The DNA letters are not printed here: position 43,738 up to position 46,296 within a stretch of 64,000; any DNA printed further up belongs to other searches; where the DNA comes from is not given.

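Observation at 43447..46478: Islet 2: HsdR-N nuclease-like / DNA methyltransferase fusion inserted between the rpoC terminator and the next gene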

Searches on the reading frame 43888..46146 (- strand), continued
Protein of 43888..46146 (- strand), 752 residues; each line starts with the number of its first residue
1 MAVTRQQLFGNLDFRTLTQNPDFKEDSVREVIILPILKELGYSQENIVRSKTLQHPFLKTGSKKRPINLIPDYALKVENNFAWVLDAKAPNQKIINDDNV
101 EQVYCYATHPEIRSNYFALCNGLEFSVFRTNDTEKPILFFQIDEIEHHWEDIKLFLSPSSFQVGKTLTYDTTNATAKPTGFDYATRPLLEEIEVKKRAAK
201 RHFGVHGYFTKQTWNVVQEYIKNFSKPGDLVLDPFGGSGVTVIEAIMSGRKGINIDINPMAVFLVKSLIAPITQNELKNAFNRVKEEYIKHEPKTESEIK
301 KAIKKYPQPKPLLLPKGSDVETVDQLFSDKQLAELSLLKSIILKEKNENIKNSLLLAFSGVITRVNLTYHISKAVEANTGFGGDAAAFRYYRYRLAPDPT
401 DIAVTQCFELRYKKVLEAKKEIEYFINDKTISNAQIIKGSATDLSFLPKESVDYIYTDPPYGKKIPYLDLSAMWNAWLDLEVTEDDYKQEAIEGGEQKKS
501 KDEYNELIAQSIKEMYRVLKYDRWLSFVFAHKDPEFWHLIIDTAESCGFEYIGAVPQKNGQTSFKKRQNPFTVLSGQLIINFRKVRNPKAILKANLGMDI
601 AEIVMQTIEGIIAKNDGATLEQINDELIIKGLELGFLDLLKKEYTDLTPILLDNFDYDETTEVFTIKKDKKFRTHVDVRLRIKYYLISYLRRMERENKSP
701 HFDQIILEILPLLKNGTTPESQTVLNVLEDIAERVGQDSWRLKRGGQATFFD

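Call 12: find_homologous_proteins(query=window:43888-46146:-, max_evalue=0.00001)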
Query window:43888-46146:- (752 aa): 2312 proteins with E <= 0.00001 among 8000 candidates; the best 120 are listed.
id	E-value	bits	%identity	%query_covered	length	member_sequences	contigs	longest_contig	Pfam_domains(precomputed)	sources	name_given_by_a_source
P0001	0.0e+0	1566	92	100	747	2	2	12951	PF03602.22,PF02086.22,PF01170.25,PF01555.25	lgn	-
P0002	0.0e+0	1556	95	96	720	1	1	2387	PF03602.22,PF02086.22,PF01170.25,PF01555.25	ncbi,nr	ncbi:MAG: type I restriction enzyme HsdR N-terminal domain-containing protein, partial [Chitinophaga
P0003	0.0e+0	1539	89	100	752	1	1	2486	PF03602.22,PF02086.22,PF01170.25,PF01555.25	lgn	-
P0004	0.0e+0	1503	87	100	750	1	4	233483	PF03602.22,PF02086.22,PF01170.25,PF01555.25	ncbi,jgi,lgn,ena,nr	ncbi:MAG: type I restriction enzyme HsdR N-terminal domain-containing protein [Bacteroidetes bacteri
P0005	0.0e+0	1502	87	100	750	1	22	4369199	PF03602.22,PF01170.25,PF01555.25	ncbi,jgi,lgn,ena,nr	ncbi:MAG: type I restriction enzyme HsdR N-terminal domain-containing protein [Sphingobacteriales ba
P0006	0.0e+0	1502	87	100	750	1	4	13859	PF03602.22,PF01170.25,PF01555.25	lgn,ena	-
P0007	0.0e+0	1502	87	100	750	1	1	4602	PF03602.22,PF01170.25,PF01555.25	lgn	-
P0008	0.0e+0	1501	87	100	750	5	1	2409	PF03602.22,PF01170.25,PF01555.25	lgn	-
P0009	0.0e+0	1498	87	100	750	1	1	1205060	PF03602.22,PF01170.25,PF01555.25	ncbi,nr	ncbi:MAG: type I restriction enzyme HsdR N-terminal domain-containing protein [Sphingobacteriales ba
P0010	0.0e+0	1497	86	100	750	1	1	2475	PF03602.22,PF02086.22,PF01170.25,PF01555.25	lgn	-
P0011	0.0e+0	1465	84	100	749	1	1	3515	PF03602.22,PF01170.25,PF01555.25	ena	-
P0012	0.0e+0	1457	82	100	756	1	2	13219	PF01170.25,PF01555.25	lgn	-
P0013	0.0e+0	1456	86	100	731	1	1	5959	PF03602.22,PF02086.22,PF01170.25,PF01555.25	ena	-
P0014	0.0e+0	1446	83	100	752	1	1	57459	PF03602.22,PF01170.25,PF01555.25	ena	-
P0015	0.0e+0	1440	82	100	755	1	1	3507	PF03602.22,PF02086.22,PF01170.25,PF01555.25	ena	-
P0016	0.0e+0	1436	82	100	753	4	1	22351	PF03602.22,PF02086.22,PF01170.25,PF01555.25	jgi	jgi:16S rRNA G966 N2-methylase RsmD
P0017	0.0e+0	1432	83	100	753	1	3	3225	PF03602.22,PF01170.25,PF01555.25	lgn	-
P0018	0.0e+0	1428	82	100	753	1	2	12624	PF03602.22,PF01170.25,PF01555.25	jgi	-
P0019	0.0e+0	1425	82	100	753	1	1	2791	PF03602.22,PF01170.25,PF01555.25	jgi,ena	-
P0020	0.0e+0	1421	82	100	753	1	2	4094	PF03602.22,PF01170.25,PF01555.25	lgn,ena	-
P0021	0.0e+0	1418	83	100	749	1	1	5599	PF03602.22,PF01170.25,PF01555.25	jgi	-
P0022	0.0e+0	1417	81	100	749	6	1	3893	PF03602.22,PF02086.22,PF01170.25,PF01555.25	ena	-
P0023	0.0e+0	1416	81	100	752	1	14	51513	PF03602.22,PF02086.22,PF01170.25,PF01555.25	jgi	jgi:16S rRNA G966 N2-methylase RsmD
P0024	0.0e+0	1407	81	100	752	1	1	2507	PF03602.22,PF02086.22,PF01170.25,PF01555.25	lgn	-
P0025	0.0e+0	1403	81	100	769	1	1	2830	PF03602.22,PF02086.22,PF01170.25,PF01555.25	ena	-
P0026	0.0e+0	1402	81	100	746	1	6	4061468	PF03602.22,PF01170.25,PF01555.25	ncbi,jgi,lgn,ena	ncbi:MAG: DNA methylase [Lacibacter sp.]|jgi:DNA modification methylase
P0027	0.0e+0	1401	81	99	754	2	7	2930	PF03602.22,PF01170.25,PF01555.25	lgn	-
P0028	0.0e+0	1401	81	100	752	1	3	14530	PF03602.22,PF02086.22,PF01170.25,PF01555.25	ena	-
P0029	0.0e+0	1400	80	100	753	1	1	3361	PF03602.22,PF01170.25,PF01555.25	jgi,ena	-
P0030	0.0e+0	1399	80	100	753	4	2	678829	PF03602.22,PF01170.25,PF01555.25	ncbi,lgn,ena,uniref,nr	ncbi:DNA methyltransferase [Flavobacterium yafengii]|uniref:Type I restriction enzyme HsdR N-termina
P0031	0.0e+0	1398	81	100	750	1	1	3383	PF03602.22,PF01170.25,PF01555.25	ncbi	-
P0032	0.0e+0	1396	81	100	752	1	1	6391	PF03602.22,PF02086.22,PF01170.25,PF01555.25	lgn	-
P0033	0.0e+0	1395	80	100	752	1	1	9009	PF03602.22,PF01170.25,PF01555.25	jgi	jgi:16S rRNA G966 N2-methylase RsmD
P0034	0.0e+0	1394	81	100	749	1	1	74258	PF03602.22,PF02086.22,PF01170.25,PF01555.25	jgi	-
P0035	0.0e+0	1391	81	100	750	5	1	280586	PF03602.22,PF01170.25,PF01555.25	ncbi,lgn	ncbi:MAG: DNA methyltransferase [Spirosomataceae bacterium]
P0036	0.0e+0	1390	80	100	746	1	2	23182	PF03602.22,PF01170.25,PF01555.25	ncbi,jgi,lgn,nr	ncbi:MAG TPA: DNA methylase [Microscillaceae bacterium]|jgi:DNA modification methylase|nr:DNA methyl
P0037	0.0e+0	1390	81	100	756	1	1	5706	PF03602.22,PF02086.22,PF01170.25,PF01555.25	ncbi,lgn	-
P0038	0.0e+0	1389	81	100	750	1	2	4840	PF03602.22,PF01170.25,PF01555.25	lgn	-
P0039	0.0e+0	1389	80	100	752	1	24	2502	PF03602.22,PF02086.22,PF01170.25,PF01555.25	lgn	-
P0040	0.0e+0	1388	80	100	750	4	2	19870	PF03602.22,PF01170.25,PF01555.25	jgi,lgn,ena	-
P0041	0.0e+0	1388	81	100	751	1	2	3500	PF03602.22,PF01170.25,PF01555.25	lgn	-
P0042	0.0e+0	1388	80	100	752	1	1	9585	PF03602.22,PF01170.25,PF01555.25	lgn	-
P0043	0.0e+0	1387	80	100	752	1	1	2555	PF03602.22,PF01170.25,PF01555.25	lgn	-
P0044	0.0e+0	1387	79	100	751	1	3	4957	PF03602.22,PF02086.22,PF01170.25,PF01555.25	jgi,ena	-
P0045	0.0e+0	1387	80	100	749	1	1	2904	PF03602.22,PF01170.25,PF01555.25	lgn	-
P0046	0.0e+0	1386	80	100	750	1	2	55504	PF03602.22,PF01170.25,PF01555.25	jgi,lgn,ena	-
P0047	0.0e+0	1384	80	100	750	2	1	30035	PF03602.22,PF01170.25,PF01555.25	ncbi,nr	ncbi:MAG: type I restriction enzyme HsdR N-terminal domain-containing protein [Bacteroidia bacterium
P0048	0.0e+0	1384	80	100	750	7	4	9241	PF03602.22,PF01170.25,PF01555.25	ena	-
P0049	0.0e+0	1382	80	100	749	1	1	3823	PF03602.22,PF01170.25,PF01555.25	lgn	-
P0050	0.0e+0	1381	79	100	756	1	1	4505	PF03602.22,PF01170.25,PF01555.25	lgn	-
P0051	0.0e+0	1380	80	100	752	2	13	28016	PF03602.22,PF02086.22,PF01170.25,PF01555.25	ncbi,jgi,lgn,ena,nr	ncbi:MAG TPA: DNA methylase [Flavobacterium sp.]|nr:DNA methylase [Flavobacterium sp.] HAT77625.1 DN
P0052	0.0e+0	1379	80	100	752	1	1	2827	PF03602.22,PF02086.22,PF01170.25,PF01555.25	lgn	-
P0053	0.0e+0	1378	79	100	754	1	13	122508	PF03602.22,PF02086.22,PF01170.25,PF01555.25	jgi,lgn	jgi:16S rRNA G966 N2-methylase RsmD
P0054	0.0e+0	1377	80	100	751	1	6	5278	PF03602.22,PF01170.25,PF01555.25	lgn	-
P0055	0.0e+0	1377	79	100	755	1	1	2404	PF01170.25,PF01555.25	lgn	-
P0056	0.0e+0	1376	80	100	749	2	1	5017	PF03602.22,PF01170.25,PF01555.25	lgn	-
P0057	0.0e+0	1374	80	100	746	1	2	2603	PF03602.22,PF01170.25,PF01555.25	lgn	-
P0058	0.0e+0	1373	79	100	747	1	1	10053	PF03602.22,PF02086.22,PF01170.25,PF01555.25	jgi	jgi:16S rRNA G966 N2-methylase RsmD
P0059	0.0e+0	1373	80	100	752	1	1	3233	PF03602.22,PF02086.22,PF01170.25,PF01555.25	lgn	-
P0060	0.0e+0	1373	80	100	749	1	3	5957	PF03602.22,PF01170.25,PF01555.25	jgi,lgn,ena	-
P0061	0.0e+0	1372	80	100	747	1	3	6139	PF03602.22,PF02086.22,PF01170.25,PF01555.25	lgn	-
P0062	0.0e+0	1372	80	99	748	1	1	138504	PF03602.22,PF02086.22,PF01170.25,PF01555.25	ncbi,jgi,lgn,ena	-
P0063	0.0e+0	1372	80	99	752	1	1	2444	PF03602.22,PF02086.22,PF01170.25,PF01555.25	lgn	-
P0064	0.0e+0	1371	79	100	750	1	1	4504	PF03602.22,PF02086.22,PF01170.25,PF01555.25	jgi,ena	jgi:16S rRNA G966 N2-methylase RsmD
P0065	0.0e+0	1371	80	100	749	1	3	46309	PF03602.22,PF02086.22,PF01170.25,PF01555.25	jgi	jgi:DNA modification methylase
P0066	0.0e+0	1369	78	100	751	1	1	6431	PF03602.22,PF01170.25,PF01555.25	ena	-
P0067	0.0e+0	1368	79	100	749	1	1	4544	PF03602.22,PF01170.25,PF01555.25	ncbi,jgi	jgi:16S rRNA G966 N2-methylase RsmD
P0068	0.0e+0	1368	79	100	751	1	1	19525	PF03602.22,PF01170.25,PF01555.25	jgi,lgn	jgi:16S rRNA G966 N2-methylase RsmD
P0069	0.0e+0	1367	79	100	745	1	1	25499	PF03602.22,PF02086.22,PF01170.25,PF01555.25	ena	-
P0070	0.0e+0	1365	79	100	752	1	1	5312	PF03602.22,PF02086.22,PF01170.25,PF01555.25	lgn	-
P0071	0.0e+0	1365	78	100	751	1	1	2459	PF03602.22,PF01170.25,PF01555.25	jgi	-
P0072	0.0e+0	1364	79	100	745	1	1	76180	PF03602.22,PF01170.25,PF01555.25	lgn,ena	-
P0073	0.0e+0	1363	79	100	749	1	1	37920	PF03602.22,PF02086.22,PF01170.25,PF01555.25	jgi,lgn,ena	-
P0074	0.0e+0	1363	79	100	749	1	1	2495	PF03602.22,PF01170.25,PF01555.25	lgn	-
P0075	0.0e+0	1362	79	100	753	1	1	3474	PF03602.22,PF01170.25,PF01555.25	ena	-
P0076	0.0e+0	1362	79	100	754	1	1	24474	PF03602.22,PF01170.25,PF01555.25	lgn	-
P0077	0.0e+0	1362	79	100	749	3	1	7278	PF03602.22,PF02086.22,PF01170.25,PF01555.25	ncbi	-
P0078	0.0e+0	1361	77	100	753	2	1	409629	PF03602.22,PF01170.25,PF01555.25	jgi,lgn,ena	-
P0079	0.0e+0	1361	78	100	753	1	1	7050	PF03602.22,PF01170.25,PF01555.25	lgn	-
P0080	0.0e+0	1361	78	100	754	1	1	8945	PF03602.22,PF02086.22,PF01170.25,PF01555.25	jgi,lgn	jgi:DNA modification methylase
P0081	0.0e+0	1359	78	100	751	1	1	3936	PF03602.22,PF01170.25,PF01555.25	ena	-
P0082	0.0e+0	1359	78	100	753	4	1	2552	PF03602.22,PF02086.22,PF01170.25,PF01555.25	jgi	-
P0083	0.0e+0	1358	78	99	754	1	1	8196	PF03602.22,PF02086.22,PF01170.25,PF01555.25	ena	-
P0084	0.0e+0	1357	79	100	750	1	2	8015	PF03602.22,PF02086.22,PF01170.25,PF01555.25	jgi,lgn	jgi:Adenine-specific DNA methylase containing a Zn-ribbon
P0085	0.0e+0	1357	78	100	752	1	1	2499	PF03602.22,PF01170.25,PF01555.25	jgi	jgi:DNA modification methylase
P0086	0.0e+0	1354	79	99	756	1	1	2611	PF03602.22,PF02086.22,PF01170.25,PF01555.25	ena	-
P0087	0.0e+0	1353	78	99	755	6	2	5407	PF01170.25,PF01555.25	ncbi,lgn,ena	-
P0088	0.0e+0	1352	79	100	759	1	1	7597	PF03602.22,PF02086.22,PF01170.25,PF01555.25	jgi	jgi:16S rRNA G966 N2-methylase RsmD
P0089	0.0e+0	1352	78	100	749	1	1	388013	PF03602.22,PF01170.25,PF01555.25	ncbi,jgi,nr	ncbi:MAG: hypothetical protein K0S09_1298 [Sphingobacteriaceae bacterium]|jgi:16S rRNA G966 N2-methy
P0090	0.0e+0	1351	87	90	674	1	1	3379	PF03602.22,PF01170.25,PF01555.25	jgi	jgi:16S rRNA G966 N2-methylase RsmD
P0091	0.0e+0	1350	77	100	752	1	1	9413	PF03602.22,PF02086.22,PF01170.25,PF01555.25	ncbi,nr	ncbi:MAG: DNA methyltransferase [Bacteroidetes bacterium]|nr:DNA methyltransferase [Bacteroidota bac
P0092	0.0e+0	1349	78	100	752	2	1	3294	PF02086.22,PF01170.25,PF01555.25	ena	-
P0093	0.0e+0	1349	78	99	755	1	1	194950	PF03602.22,PF02086.22,PF01170.25,PF01555.25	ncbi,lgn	ncbi:hypothetical protein BH10BAC5_BH10BAC5_03090 [soil metagenome]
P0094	0.0e+0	1346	76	100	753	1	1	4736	PF03602.22,PF01170.25,PF01555.25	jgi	jgi:16S rRNA G966 N2-methylase RsmD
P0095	0.0e+0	1344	77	100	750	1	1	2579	PF03602.22,PF01170.25,PF01555.25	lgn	-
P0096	0.0e+0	1344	77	100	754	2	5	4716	PF03602.22,PF01170.25,PF01555.25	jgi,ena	-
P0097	0.0e+0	1342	78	100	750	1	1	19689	PF03602.22,PF02086.22,PF01170.25,PF01555.25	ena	-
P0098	0.0e+0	1342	78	100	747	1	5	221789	PF03602.22,PF02086.22,PF01170.25,PF01555.25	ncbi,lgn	-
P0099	0.0e+0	1342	78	99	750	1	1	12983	PF03602.22,PF01170.25,PF01555.25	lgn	-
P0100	0.0e+0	1340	77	100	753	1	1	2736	PF03602.22,PF01170.25,PF01555.25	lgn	-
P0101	0.0e+0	1340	78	100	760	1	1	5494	PF03602.22,PF01170.25,PF01555.25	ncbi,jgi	jgi:16S rRNA G966 N2-methylase RsmD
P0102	0.0e+0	1340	77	99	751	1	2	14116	PF03602.22,PF02086.22,PF01170.25,PF01555.25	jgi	jgi:DNA modification methylase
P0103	0.0e+0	1339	78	100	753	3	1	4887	PF03602.22,PF01170.25,PF01555.25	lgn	-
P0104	0.0e+0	1336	77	99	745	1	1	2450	PF03602.22,PF01170.25,PF01555.25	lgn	-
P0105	0.0e+0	1333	77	100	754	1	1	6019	PF03602.22,PF01170.25,PF01555.25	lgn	-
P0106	0.0e+0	1333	76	100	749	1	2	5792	PF03602.22,PF01170.25,PF01555.25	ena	-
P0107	0.0e+0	1332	76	100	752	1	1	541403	PF03602.22,PF01170.25,PF01555.25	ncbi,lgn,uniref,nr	ncbi:DNA methylase [Algoriphagus boseongensis]|uniref:DNA methylase n=1 Tax=Algoriphagus boseongensi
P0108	0.0e+0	1332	76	100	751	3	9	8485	PF03602.22,PF01170.25,PF01555.25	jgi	jgi:DNA modification methylase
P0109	0.0e+0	1331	77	99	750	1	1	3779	PF03602.22,PF02086.22,PF01170.25,PF01555.25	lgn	-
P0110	0.0e+0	1329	77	100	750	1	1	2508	PF03602.22,PF01170.25,PF01555.25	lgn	-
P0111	0.0e+0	1329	77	99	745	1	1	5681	PF03602.22,PF01170.25,PF01555.25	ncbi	-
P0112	0.0e+0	1328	77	99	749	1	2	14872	PF03602.22,PF01170.25,PF01555.25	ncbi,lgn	-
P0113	0.0e+0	1328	77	100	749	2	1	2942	PF03602.22,PF01170.25,PF01555.25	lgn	-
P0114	0.0e+0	1328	77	99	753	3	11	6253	PF03602.22,PF02086.22,PF01170.25,PF01555.25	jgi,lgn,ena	-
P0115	0.0e+0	1326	77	99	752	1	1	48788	PF03602.22,PF01170.25,PF01555.25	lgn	-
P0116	0.0e+0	1324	77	100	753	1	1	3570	PF03602.22,PF02086.22,PF01170.25,PF01555.25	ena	-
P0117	0.0e+0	1324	76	100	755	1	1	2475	PF03602.22,PF02086.22,PF01170.25,PF01555.25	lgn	-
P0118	0.0e+0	1324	77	100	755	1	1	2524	PF03602.22,PF02086.22,PF01170.25,PF01555.25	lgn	-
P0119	0.0e+0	1319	77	99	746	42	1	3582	PF03602.22,PF02086.22,PF01170.25,PF01555.25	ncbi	ncbi:MAG: DNA methyltransferase [Dolichospermum sp.]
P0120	0.0e+0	1317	76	100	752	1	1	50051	PF03602.22,PF02086.22,PF01170.25,PF01555.25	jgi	jgi:16S rRNA G966 N2-methylase RsmD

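Call 25: search_protein_families(library=pfam, proteins=[P0123, P0125, P0136, P0138, P0140, P0150, P0217, P0240, P0261, P0128], max_evalue=0.01)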
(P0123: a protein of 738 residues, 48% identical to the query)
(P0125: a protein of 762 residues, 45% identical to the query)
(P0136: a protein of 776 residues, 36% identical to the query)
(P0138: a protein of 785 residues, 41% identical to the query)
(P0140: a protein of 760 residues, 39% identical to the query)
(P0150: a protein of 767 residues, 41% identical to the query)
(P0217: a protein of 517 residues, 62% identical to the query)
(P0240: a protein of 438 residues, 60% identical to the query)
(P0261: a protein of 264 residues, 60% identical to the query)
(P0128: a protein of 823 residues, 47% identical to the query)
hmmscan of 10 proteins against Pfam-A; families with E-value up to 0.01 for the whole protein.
P0123 (738 aa): 4 families
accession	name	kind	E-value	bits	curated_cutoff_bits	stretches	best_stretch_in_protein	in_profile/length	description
PF01555.25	N6_N4_Mtase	-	2.2e-17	64.2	26.7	2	189-252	150-212/221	DNA methylase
PF01170.24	UPF0020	-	8.9e-08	32.5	22.3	1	220-271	27-74/197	RMKL-like, methyltransferase domain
PF02086.21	MethyltransfD12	-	2.6e-07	31.1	22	0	396-453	130-187/253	D12 class N6 adenine-specific DNA methyltransferase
PF03602.21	Cons_hypoth95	-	0.00037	20.7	24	0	221-285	41-107/182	Conserved hypothetical protein 95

P0125 (762 aa): 6 families
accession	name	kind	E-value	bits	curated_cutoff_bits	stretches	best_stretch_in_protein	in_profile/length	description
PF01555.25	N6_N4_Mtase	-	1.1e-16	61.9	26.7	2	204-254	162-212/221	DNA methylase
PF01170.24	UPF0020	-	6.6e-08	32.9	22.3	1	222-252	27-57/197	RMKL-like, methyltransferase domain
PF13588.12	HSDR_N_2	-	3e-05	24.5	25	1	26-132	2-97/110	Type I restriction enzyme R protein N terminus (HSDR_N)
PF04313.20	HSDR_N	-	3.5e-05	24.2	25.1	1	70-132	126-193/198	Type I restriction enzyme R protein N terminus (HSDR_N)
PF03602.21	Cons_hypoth95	-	7.5e-05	22.9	24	0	429-460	95-126/182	Conserved hypothetical protein 95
PF02086.21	MethyltransfD12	-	0.0038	17.4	22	0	444-458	172-186/253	D12 class N6 adenine-specific DNA methyltransferase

P0136 (776 aa): 6 families
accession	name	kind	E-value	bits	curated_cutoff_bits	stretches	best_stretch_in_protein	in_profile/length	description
PF01555.25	N6_N4_Mtase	-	2.9e-14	54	26.7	2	207-282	145-213/221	DNA methylase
PF01170.24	UPF0020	-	2.4e-10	40.9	22.3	1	249-286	27-64/197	RMKL-like, methyltransferase domain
PF04313.20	HSDR_N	-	1.2e-06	29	25.1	1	87-148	127-193/198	Type I restriction enzyme R protein N terminus (HSDR_N)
PF13588.12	HSDR_N_2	-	2.7e-05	24.7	25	1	36-155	2-106/110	Type I restriction enzyme R protein N terminus (HSDR_N)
PF03602.21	Cons_hypoth95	-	0.00074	19.7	24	0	452-490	92-130/182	Conserved hypothetical protein 95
PF02086.21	MethyltransfD12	-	0.0014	18.8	22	0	240-291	9-61/253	D12 class N6 adenine-specific DNA methyltransferase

P0138 (785 aa): 4 families
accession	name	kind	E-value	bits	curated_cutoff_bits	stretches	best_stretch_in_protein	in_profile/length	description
PF01555.25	N6_N4_Mtase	-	1.2e-16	61.8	26.7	1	24-85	152-213/221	DNA methylase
PF01170.24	UPF0020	-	9.8e-08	32.4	22.3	0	52-89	27-64/197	RMKL-like, methyltransferase domain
PF03602.21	Cons_hypoth95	-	5.4e-05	23.4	24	0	264-296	92-126/182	Conserved hypothetical protein 95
PF02086.21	MethyltransfD12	-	0.00035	20.8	22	1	53-304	20-199/253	D12 class N6 adenine-specific DNA methyltransferase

P0140 (760 aa): 3 families
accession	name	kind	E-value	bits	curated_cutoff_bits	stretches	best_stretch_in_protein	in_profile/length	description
PF01555.25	N6_N4_Mtase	-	5.9e-12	46.4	26.7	1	23-75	160-212/221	DNA methylase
PF01170.24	UPF0020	-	8.2e-06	26.1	22.3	0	42-89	26-65/197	RMKL-like, methyltransferase domain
PF03602.21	Cons_hypoth95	-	0.00012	22.2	24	0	249-286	91-128/182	Conserved hypothetical protein 95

P0150 (767 aa): 5 families
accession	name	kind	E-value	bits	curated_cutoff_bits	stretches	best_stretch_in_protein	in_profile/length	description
PF01555.25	N6_N4_Mtase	-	1.5e-14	54.9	26.7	2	24-77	160-213/221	DNA methylase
PF01170.24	UPF0020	-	3.6e-06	27.2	22.3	0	44-92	27-74/197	RMKL-like, methyltransferase domain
PF02086.21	MethyltransfD12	-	1.4e-05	25.4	22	0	37-297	11-187/253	D12 class N6 adenine-specific DNA methyltransferase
PF03602.21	Cons_hypoth95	-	0.00051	20.2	24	0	44-85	40-82/182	Conserved hypothetical protein 95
PF24967.1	NTS_TR130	-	0.0011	19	25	0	429-551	98-217/233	TR130 NTS domain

P0217 (517 aa): 1 family
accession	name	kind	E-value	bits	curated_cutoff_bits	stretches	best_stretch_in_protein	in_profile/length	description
PF04313.20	HSDR_N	-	0.0025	18.2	25.1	0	70-130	127-192/198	Type I restriction enzyme R protein N terminus (HSDR_N)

P0240 (438 aa): 0 families

P0261 (264 aa): 1 family
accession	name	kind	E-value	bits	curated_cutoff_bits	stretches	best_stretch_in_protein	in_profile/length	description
PF04313.20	HSDR_N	-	3.5e-05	24.2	25.1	0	65-128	123-191/198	Type I restriction enzyme R protein N terminus (HSDR_N)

P0128 (823 aa): 5 families
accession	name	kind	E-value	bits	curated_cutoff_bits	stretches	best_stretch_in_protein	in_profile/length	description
PF01555.25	N6_N4_Mtase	-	1.3e-16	61.7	26.7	2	518-740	1-132/221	DNA methylase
PF02086.21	MethyltransfD12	-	3e-09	37.4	22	2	225-332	16-106/253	D12 class N6 adenine-specific DNA methyltransferase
PF01170.24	UPF0020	-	3.2e-08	33.9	22.3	1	502-531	107-135/197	RMKL-like, methyltransferase domain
PF03602.21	Cons_hypoth95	-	1.9e-05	24.8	24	0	219-253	26-63/182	Conserved hypothetical protein 95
PF04313.20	HSDR_N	-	0.00035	20.9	25.1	1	71-137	122-192/198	Type I restriction enzyme R protein N terminus (HSDR_N)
